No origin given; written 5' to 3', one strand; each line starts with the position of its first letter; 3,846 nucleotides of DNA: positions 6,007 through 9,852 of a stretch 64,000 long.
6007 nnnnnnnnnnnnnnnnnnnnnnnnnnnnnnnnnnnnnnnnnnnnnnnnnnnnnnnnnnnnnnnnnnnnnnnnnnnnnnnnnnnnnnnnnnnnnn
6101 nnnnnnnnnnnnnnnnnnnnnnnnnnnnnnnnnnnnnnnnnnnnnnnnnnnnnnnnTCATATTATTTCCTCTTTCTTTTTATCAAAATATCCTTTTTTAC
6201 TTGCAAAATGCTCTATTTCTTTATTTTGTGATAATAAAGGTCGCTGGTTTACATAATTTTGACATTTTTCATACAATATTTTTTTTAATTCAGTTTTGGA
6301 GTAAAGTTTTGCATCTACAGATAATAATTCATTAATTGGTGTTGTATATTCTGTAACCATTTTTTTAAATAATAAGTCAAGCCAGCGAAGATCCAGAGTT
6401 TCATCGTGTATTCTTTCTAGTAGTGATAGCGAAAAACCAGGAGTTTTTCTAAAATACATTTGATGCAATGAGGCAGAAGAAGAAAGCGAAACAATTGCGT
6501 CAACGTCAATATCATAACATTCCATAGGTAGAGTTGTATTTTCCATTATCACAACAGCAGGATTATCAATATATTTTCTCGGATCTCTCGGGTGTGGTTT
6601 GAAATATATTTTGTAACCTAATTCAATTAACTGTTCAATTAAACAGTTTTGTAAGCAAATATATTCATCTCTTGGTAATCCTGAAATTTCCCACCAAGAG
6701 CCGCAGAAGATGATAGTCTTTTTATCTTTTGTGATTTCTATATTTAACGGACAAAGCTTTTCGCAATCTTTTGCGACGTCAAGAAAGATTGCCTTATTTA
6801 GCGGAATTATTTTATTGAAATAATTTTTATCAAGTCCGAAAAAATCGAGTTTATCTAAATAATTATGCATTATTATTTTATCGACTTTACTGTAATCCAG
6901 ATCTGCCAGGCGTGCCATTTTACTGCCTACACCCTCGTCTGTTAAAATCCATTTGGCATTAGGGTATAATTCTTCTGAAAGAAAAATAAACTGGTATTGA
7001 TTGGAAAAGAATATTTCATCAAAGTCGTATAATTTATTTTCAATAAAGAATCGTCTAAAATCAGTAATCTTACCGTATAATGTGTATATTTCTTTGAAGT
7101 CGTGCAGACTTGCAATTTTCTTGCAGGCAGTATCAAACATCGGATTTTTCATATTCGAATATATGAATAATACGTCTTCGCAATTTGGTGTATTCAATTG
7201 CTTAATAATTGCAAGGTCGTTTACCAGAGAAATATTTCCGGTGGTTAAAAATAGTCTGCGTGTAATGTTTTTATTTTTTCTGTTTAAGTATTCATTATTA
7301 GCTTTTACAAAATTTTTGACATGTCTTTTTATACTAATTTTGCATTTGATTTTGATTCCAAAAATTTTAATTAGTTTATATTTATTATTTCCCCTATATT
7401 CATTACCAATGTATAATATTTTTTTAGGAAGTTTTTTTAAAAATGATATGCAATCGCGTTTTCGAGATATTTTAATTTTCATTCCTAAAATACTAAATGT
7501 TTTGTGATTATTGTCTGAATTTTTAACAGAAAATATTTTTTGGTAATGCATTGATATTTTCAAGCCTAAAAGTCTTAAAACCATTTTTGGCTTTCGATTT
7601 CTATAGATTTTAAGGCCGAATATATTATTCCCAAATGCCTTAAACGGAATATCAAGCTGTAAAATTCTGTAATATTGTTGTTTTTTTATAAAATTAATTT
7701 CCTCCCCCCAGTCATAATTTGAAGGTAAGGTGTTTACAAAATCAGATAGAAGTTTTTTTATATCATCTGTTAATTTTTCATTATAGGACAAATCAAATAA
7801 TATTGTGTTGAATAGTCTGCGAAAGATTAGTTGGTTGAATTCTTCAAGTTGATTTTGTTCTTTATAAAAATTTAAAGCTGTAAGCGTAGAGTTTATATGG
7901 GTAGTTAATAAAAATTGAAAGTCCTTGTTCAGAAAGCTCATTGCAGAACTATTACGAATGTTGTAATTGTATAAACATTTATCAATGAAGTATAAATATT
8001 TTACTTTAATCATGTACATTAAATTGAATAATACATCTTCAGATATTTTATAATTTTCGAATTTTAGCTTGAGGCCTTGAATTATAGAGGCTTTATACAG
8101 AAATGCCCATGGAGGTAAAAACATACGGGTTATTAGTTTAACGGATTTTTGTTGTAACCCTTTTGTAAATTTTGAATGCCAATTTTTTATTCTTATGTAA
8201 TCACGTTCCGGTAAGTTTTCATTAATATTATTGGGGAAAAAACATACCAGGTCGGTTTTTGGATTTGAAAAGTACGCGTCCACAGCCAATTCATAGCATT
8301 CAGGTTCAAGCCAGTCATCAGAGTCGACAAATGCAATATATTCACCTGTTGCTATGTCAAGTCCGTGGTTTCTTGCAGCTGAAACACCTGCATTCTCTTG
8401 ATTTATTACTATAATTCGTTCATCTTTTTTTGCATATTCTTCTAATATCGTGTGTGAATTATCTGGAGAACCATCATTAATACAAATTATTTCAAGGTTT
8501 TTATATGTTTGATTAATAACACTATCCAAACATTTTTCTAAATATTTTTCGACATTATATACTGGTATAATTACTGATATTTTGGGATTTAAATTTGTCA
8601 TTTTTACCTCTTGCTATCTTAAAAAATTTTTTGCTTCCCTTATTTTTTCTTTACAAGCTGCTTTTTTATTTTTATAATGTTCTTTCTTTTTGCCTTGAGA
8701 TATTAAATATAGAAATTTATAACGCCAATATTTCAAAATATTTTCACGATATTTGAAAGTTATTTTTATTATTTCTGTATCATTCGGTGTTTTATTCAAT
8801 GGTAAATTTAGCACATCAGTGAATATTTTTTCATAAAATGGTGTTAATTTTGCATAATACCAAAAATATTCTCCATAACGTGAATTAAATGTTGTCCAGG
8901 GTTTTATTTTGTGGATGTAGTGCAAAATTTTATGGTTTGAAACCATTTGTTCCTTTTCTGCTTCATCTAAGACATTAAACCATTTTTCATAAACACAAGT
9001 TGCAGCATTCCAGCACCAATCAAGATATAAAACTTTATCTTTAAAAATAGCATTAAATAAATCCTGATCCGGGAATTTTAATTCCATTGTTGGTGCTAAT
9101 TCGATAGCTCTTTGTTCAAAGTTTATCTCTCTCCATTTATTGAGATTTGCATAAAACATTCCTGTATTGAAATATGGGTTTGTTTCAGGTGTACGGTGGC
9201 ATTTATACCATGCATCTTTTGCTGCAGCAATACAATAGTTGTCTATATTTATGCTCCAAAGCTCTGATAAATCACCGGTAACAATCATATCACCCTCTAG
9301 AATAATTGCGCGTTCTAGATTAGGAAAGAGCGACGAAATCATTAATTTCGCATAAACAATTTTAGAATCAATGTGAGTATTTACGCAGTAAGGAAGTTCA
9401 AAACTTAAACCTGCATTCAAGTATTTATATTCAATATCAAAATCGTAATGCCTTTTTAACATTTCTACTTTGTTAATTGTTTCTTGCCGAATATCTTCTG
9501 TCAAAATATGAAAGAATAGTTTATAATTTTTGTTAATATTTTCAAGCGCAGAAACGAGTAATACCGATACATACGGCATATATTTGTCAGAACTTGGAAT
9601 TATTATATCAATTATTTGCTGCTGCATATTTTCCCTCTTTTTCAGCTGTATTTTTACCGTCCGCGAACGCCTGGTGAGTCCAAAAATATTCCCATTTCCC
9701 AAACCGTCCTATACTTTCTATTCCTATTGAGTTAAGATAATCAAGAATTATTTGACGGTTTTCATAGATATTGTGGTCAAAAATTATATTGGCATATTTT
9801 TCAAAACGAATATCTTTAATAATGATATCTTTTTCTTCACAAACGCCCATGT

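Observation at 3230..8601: Ulosonic-acid-type glycan module without NeuB/NeuC/KdsA: DRE-TIM aldolase fusion + CMP-sugar synthetase + GT2::sialyltransferase-motif enzyme + HAD phosphatase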

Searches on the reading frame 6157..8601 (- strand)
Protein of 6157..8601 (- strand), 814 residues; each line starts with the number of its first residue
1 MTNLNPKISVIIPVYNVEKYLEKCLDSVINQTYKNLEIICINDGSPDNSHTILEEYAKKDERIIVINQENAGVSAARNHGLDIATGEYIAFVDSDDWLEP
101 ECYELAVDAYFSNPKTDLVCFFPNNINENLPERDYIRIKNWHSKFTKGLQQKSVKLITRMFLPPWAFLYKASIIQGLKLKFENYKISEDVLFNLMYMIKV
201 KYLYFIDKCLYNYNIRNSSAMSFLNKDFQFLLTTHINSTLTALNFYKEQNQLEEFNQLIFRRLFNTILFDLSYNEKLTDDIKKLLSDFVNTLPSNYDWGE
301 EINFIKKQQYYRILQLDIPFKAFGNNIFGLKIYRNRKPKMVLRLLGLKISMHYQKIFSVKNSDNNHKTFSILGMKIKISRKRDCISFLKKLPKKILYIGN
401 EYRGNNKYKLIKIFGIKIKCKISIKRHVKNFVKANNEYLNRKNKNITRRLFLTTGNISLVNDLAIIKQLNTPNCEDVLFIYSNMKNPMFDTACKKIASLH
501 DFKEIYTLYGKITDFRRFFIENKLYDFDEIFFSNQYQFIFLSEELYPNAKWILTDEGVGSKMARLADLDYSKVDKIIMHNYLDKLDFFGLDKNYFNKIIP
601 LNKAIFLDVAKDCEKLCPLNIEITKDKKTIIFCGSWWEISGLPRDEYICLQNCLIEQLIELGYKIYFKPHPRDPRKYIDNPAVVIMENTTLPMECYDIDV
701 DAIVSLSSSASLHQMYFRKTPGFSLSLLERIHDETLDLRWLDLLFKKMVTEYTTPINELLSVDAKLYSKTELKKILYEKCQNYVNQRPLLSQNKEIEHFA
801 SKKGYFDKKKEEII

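Call 3: search_protein_families(library=pfam, proteins=[window:6157-8601:-], max_evalue=0.01)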
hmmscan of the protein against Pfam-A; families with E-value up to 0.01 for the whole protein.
window:6157-8601:- (814 aa): 4 families
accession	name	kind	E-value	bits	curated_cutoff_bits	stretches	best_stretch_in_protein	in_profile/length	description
PF00535.33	Glycos_transf_2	-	5.3e-43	147.3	23.3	1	9-170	1-160/168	Glycosyl transferase family 2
PF10111.15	Glyco_tranf_2_2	-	7.7e-11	42.4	27.3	1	9-105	1-101/276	Glycosyltransferase like family 2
PF13641.12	Glyco_tranf_2_3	-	2.9e-10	41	27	1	6-107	1-108/230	Glycosyltransferase like family 2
PF07388.17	A-2_8-polyST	-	3.2e-09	37.2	23.3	1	450-724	2-313/316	Alpha-2,8-polysialyltransferase (POLYST)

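Call 4: search_protein_families(library=ncbifam, proteins=[window:6157-8601:-], max_evalue=0.01)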
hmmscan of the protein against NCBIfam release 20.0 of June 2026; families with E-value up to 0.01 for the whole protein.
window:6157-8601:- (814 aa): 23 families
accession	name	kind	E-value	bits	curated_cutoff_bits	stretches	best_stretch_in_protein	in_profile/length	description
NF007482.0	PRK10073.1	equivalog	2.8e-43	148.2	423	1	1-225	1-227/334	glycosyltransferase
NF047683.1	TeichurnBiosyTuaG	equivalog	3.4e-28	98.9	400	1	1-104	1-105/252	teichuronic acid biosynthesis protein TuaG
TIGR03937.1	PgaC_IcaA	equivalog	2.6e-23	82.7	422.3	1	5-119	44-159/407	poly-beta-1,6-N-acetyl-D-glucosamine synthase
NF041394.1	GtaseAglG_Halo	equivalog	9.3e-22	77.7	440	1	7-111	2-108/304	glucosyl-dolichyl phosphate glucuronosyltransferase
NF053739.1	GlytfEpsEBac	equivalog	2.2e-21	76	450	1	6-108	1-105/265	glycosyltransferase EpsE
NF050050.1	ProtGlycPglI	equivalog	1.9e-19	70.2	500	1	6-103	2-101/306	GalNAc(5)-diNAcBac-PP-undecaprenol beta-1,3-glucosyltransferase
NF041875.1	EPS_EpsD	equivalog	1.3e-18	67.5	370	1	8-103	1-97/325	exopolysaccharide biosynthesis glycosyltransferase EpsD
TIGR03965.1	mycofact_glyco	equivalog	3.2e-17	62.6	280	1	5-119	73-187/467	mycofactocin biosynthesis glycosyltransferase MftF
TIGR03111.1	glyc2_xrt_Gpos1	hypoth_equivalog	3.6e-16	59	363.95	1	5-117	48-163/439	TIGR03111 family XrtG-associated glycosyltransferase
NF038299.1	EPS_HpsN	equivalog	5.2e-15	55.2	425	1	6-117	1-113/317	hormogonium polysaccharide biosynthesis glycosyltransferase HpsN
NF038302.1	EPS_HpsE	equivalog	3.9e-12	45.8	300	1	8-101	3-102/307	hormogonium polysaccharide biosynthesis glycosyltransferase HpsE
NF007453.0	PRK10018.1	equivalog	7.7e-12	45.4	382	1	2-102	2-103/280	colanic acid biosynthesis glycosyltransferase WcaA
TIGR04283.1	glyco_like_mftF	equivalog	1e-11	44.9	182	1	8-145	1-131/221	TIGR04283 family arsenosugar biosynthesis glycosyltransferase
TIGR04017.1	WcaA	equivalog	7.9e-11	42.1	495.75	1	5-102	4-102/279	colanic acid biosynthesis glycosyltransferase WcaA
TIGR04242.1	nodulat_NodC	equivalog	2.9e-10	39.7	550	1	3-101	45-147/395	chitooligosaccharide synthase NodC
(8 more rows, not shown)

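Call 8: search_solved_structures(query=window:6157-8601:-, max_evalue=1)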
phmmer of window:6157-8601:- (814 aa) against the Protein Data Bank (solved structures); distinct sequences matched with E-value up to 1: 34.
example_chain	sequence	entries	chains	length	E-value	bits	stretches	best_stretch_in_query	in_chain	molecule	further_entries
5hea_A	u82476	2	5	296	1.3e-38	135.9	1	7-219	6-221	Putative glycosyltransferase (GalT1)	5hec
3bcv_A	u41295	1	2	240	5.1e-32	114.1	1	3-216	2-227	Putative glycosyltransferase protein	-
2z87_A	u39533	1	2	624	8.8e-29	103.4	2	6-129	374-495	Chondroitin synthase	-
2z86_A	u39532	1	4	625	8.8e-29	103.4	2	6-129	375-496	Chondroitin synthase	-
6p61_A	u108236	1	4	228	1.3e-16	63.1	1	6-120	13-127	Glycosyltransferase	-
8vh7_A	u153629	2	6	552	7.6e-14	54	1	3-122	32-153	Heparosan synthase B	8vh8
8viw_A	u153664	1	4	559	7.7e-14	54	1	3-122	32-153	Heparosan synthase B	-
5tze_C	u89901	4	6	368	9.6e-14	53.7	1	7-295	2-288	Glycosyl transferase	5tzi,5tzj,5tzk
5tz8_A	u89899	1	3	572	2.8e-13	52.2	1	7-233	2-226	Glycosyl transferase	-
6h1j_A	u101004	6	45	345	2.9e-11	45.5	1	6-215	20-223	Probable ss-1,3-N-acetylglucosaminyltransferase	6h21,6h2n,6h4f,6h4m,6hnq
3l7i_A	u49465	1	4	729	9e-11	43.9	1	7-109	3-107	Teichoic acid biosynthesis protein F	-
3l7j_A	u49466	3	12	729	9e-11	43.9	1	7-109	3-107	Teichoic acid biosynthesis protein F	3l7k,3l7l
3l7m_A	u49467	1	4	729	9e-11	43.9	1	7-109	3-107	Teichoic acid biosynthesis protein F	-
9jma_A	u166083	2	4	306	4.8e-10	41.5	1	8-101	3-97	GalNAc(5)-diNAcBac-PP-undecaprenol beta-1,3-glucosyltransferase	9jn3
8bz4_A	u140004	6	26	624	6.1e-10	41.1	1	6-107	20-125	Glycosyltransferase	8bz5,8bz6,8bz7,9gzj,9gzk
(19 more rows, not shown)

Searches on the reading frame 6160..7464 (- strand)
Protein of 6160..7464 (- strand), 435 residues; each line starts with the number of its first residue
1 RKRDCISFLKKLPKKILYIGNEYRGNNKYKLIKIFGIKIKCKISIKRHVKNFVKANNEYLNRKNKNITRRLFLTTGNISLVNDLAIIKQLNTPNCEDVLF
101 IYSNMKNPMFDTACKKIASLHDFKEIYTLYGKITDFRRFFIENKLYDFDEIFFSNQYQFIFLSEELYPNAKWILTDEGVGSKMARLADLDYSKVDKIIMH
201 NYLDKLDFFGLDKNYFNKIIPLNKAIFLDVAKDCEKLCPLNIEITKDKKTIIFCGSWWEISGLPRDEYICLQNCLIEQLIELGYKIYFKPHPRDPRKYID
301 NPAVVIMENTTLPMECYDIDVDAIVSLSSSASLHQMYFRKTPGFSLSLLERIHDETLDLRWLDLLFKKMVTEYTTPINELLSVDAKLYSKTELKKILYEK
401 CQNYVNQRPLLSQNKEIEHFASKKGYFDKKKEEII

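Call 31: find_homologous_proteins(query=window:6160-7464:-)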
Query window:6160-7464:- (435 aa): 24 proteins with E <= 0.001 among 6339 candidates.
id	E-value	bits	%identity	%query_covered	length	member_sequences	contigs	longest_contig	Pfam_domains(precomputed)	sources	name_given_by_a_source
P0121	2.8e-155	536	57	96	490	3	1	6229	-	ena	-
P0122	7.0e-152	525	56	98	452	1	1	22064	PF07388.18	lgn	-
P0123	1.6e-148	513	55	95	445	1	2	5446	PF07388.18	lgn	-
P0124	6.3e-138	479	58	86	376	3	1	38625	PF07388.18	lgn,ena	-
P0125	1.3e-120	421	52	81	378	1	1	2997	PF07388.18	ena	-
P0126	3.3e-117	410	53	57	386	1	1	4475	PF07388.18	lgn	-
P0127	1.1e-111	392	49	90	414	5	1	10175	PF07388.18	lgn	-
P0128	1.3e-109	385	47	88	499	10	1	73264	-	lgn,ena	-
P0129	1.8e-101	358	47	83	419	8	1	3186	PF07388.18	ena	-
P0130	1.1e-95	339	46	91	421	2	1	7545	PF07388.18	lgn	-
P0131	1.0e-94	336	44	95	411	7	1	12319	PF07388.18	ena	-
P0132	3.7e-66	242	40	82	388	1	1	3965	PF07388.18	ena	-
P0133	3.7e-61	226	36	90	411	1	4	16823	PF07388.18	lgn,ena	-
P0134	6.7e-59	218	38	87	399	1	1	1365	-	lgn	-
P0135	1.5e-56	210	39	81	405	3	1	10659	PF07388.18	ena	-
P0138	3.1e-53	200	36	83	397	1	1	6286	PF07388.18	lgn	-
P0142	5.0e-50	189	37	81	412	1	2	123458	PF07388.18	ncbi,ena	-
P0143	9.5e-50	188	36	82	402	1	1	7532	PF07388.18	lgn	-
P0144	8.3e-49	185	36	81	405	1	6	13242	PF07388.18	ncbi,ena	-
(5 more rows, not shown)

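Call 42: predict_structure(alignment_id=A3)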
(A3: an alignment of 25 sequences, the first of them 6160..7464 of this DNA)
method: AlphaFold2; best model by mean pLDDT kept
length: 435 residues; sequences in the alignment: 25
mean_pLDDT: 88.7   pTM: 0.86
mean pLDDT of the five models: 88.7, 87.9, 87.6, 87.4, 86.4
residues with pLDDT >= 90: 295; 70-90: 91; 50-70: 43; < 50: 6
segments of 3 or more residues with pLDDT < 50: 430-435
pLDDT, mean of each block of 10 residues (from residue 1): 71 63 56 68 78 98 96 95 98 97 91 96 95 83 96 93 96 95 89 97 94 95 98 94 84 89 89 96 95 83 87 92 92 94 92 64 88 96 97 97 97 95 79 40
secondary structure, 60 per line:
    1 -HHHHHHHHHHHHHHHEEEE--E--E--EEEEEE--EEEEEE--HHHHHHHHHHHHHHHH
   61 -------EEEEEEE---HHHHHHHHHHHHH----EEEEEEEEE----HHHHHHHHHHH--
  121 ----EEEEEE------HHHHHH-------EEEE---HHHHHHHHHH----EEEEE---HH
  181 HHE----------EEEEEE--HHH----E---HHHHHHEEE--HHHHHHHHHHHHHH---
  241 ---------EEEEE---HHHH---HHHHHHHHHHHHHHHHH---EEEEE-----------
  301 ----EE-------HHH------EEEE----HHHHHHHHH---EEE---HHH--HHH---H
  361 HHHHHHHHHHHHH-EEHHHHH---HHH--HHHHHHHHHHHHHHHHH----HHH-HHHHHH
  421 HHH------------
elements in order: H2-16 E17-20 E29-34 E37-42 H45-60 E68-74 H78-90 E95-103 H108-118 E125-130 H137-142 E150-153 H157-166 E171-175 H179-182 E194-199 H213-218 E219-221 H224-237 E250-254 H258-261 H265-281 E285-289 E323-326 H331-339 E343-345 H360-373 H377-381 H390-406 H415-423

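Call 45: fold_search(model_id=the predicted structure, library=pdb)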
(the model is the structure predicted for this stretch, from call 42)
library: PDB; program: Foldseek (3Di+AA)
matches with E <= 10: 1583; with E <= 0.001: 80
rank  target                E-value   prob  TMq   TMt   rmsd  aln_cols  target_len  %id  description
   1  5wcn_A                1.0e-08  1.00  0.47  0.53   7.4       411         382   16  Structure of a bacterial polysialyltransferase in complex with CDP (released 2017-08-02)
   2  5wc6_A                1.1e-08  1.00  0.44  0.49  10.8       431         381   17  Structure of a bacterial polysialyltransferase at 2.2 Angstrom resolution (released 2017-08-02)
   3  8sxw_C                2.1e-07  1.00  0.43  0.50  10.4       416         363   12  X-ray crystal structure of UDP- 2,3-diacetamido-2,3-dideoxy-glucuronic acid-2-epimerase from Thermus thermophilus stra (released 2023-09-13)
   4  8syd_B                4.1e-07  1.00  0.44  0.51   6.8       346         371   11  X-ray crystal structure of UDP-2,3-diacetamido-2,3-dideoxy-glucuronic acid-2-epimerase from Thermus thermophilus strai (released 2023-09-13)
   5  8sxv_A                7.6e-07  1.00  0.42  0.49   8.5       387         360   12  X-ray crystal structure of UDP- 2,3-diacetamido-2,3-dideoxy-glucuronic acid-2-epimerase from Thermus thermophilus stra (released 2023-09-13)
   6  8sye_A                1.1e-06  1.00  0.48  0.56   7.4       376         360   13  X-ray crystal structure of UDP-2,3-diacetamido-2,3-dideoxy-glucuronic acid-2-epimerase from Thermus thermophilus strai (released 2023-09-13)
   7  8sxw_A                1.4e-06  1.00  0.42  0.48  11.1       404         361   14  X-ray crystal structure of UDP- 2,3-diacetamido-2,3-dideoxy-glucuronic acid-2-epimerase from Thermus thermophilus stra (released 2023-09-13)
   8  8sya_A                1.7e-06  1.00  0.47  0.56   7.6       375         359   12  X-ray crystal structure of UDP-2,3-diacetamido-2,3-dideoxy-glucuronic acid-2-epimerase from Thermus thermophilus strai (released 2023-09-13)
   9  8syd_A                2.7e-06  1.00  0.44  0.51   6.7       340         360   13  X-ray crystal structure of UDP-2,3-diacetamido-2,3-dideoxy-glucuronic acid-2-epimerase from Thermus thermophilus strai (released 2023-09-13)
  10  8sxy_A                3.1e-06  1.00  0.47  0.55   7.5       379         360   14  X-ray crystal structure of UDP- 2,3-diacetamido-2,3-dideoxy-glucuronic acid-2-epimerase from Thermus thermophilus stra (released 2023-09-13)
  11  8sxw_B                3.2e-06  1.00  0.41  0.48   8.2       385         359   13  X-ray crystal structure of UDP- 2,3-diacetamido-2,3-dideoxy-glucuronic acid-2-epimerase from Thermus thermophilus stra (released 2023-09-13)
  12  8syb_B                4.3e-06  1.00  0.45  0.53   7.7       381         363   12  X-ray crystal structure of UDP-2,3-diacetamido-2,3-dideoxy-glucuronic acid-2-epimerase from Thermus thermophilus strai (released 2023-09-13)
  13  8sy0_B                5.3e-06  1.00  0.47  0.54   6.1       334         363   13  X-ray crystal structure of UDP- 2,3-diacetamido-2,3-dideoxy-glucuronic acid-2-epimerase from Thermus thermophilus stra (released 2023-09-13)
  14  2yk5                  5.9e-06  1.00  0.30  0.37  17.3       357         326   14  Structure of Neisseria LOS-specific sialyltransferase (NST), in complex with CMP. (released 2011-08-31)
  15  4v2u                  6.6e-06  1.00  0.32  0.35   8.4       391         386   15  Apo-structure of alpha2,3-sialyltransferase from Pasteurella dagmatis (released 2015-04-08)
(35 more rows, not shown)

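Call 67: search_solved_structures(query=A3, max_evalue=1, show_alignments=2)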
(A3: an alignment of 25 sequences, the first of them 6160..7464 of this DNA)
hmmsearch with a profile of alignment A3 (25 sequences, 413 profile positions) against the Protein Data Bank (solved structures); distinct sequences matched with E-value up to 1: 1.
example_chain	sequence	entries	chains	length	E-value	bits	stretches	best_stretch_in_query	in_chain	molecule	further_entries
3s44_A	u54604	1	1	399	0.025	16.7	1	233-300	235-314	Alpha-2,3/2,6-sialyltransferase/sialidase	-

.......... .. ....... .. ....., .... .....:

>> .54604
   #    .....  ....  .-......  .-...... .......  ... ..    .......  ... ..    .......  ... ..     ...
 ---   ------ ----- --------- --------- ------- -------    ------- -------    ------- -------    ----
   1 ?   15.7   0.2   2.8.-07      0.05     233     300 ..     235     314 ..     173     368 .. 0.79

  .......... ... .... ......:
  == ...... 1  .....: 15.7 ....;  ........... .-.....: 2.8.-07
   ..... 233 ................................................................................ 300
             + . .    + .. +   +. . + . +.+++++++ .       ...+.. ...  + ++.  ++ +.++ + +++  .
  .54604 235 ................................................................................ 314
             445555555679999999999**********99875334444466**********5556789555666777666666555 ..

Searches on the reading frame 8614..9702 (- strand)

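Call 3: search_protein_families(library=pfam, proteins=[window:8614-9702:-], max_evalue=0.01)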
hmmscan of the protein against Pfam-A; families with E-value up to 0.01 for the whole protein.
window:8614-9702:- (362 aa): 1 family
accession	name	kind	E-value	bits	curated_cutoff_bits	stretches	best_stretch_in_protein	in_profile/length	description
PF01501.26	Glyco_transf_8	-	3.6e-40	138.6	24.3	1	33-270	2-250/253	Glycosyl transferase family 8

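Call 4: search_protein_families(library=ncbifam, proteins=[window:8614-9702:-], max_evalue=0.01)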
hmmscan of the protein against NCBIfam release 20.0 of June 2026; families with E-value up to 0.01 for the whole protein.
window:8614-9702:- (362 aa): 1 family
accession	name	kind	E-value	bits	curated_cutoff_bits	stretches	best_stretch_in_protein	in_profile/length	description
NF011718.0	PRK15171.1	equivalog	1.5e-17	63.8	461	1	18-274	15-277/337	lipopolysaccharide 3-alpha-galactosyltransferase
